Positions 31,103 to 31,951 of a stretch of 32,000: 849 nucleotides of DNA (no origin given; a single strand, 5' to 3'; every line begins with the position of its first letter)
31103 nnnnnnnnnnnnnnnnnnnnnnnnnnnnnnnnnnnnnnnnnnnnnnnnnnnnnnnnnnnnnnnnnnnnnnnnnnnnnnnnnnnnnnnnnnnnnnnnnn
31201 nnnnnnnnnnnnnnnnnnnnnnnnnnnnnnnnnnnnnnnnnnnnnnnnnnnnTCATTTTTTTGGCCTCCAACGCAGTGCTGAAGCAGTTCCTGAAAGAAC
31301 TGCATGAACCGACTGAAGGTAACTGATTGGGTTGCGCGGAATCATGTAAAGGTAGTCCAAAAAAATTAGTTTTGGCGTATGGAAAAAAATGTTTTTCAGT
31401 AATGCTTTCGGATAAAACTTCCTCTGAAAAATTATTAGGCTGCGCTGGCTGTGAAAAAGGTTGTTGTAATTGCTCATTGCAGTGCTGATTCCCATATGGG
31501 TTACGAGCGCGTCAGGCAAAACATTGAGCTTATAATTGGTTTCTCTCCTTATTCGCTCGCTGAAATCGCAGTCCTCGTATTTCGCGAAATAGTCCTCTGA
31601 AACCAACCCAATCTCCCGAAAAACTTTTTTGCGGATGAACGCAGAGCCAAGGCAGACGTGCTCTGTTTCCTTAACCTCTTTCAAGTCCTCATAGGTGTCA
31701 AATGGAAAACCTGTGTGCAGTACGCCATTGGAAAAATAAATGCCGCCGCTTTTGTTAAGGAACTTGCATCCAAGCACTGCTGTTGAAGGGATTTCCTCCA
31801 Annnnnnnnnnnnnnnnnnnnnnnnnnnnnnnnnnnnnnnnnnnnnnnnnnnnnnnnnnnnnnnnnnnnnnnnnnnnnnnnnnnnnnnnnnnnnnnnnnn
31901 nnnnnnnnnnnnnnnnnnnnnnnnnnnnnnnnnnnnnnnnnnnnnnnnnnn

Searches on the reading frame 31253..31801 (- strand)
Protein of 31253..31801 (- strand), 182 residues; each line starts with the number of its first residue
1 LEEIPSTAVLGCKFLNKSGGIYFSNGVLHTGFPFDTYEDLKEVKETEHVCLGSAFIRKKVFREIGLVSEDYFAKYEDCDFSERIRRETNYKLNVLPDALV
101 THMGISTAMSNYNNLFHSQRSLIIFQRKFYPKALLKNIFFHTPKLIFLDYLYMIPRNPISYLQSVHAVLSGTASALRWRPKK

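Call 6: search_protein_families(library=pfam, proteins=[window:31253-31801:-], max_evalue=0.01)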
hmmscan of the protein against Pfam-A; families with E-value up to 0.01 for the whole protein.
window:31253-31801:- (182 aa): 1 family
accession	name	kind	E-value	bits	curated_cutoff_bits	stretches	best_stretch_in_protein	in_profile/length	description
PF13632.12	Glyco_trans_2_3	-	0.0022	18.3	27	0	53-150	76-179/198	Glycosyl transferase family group 2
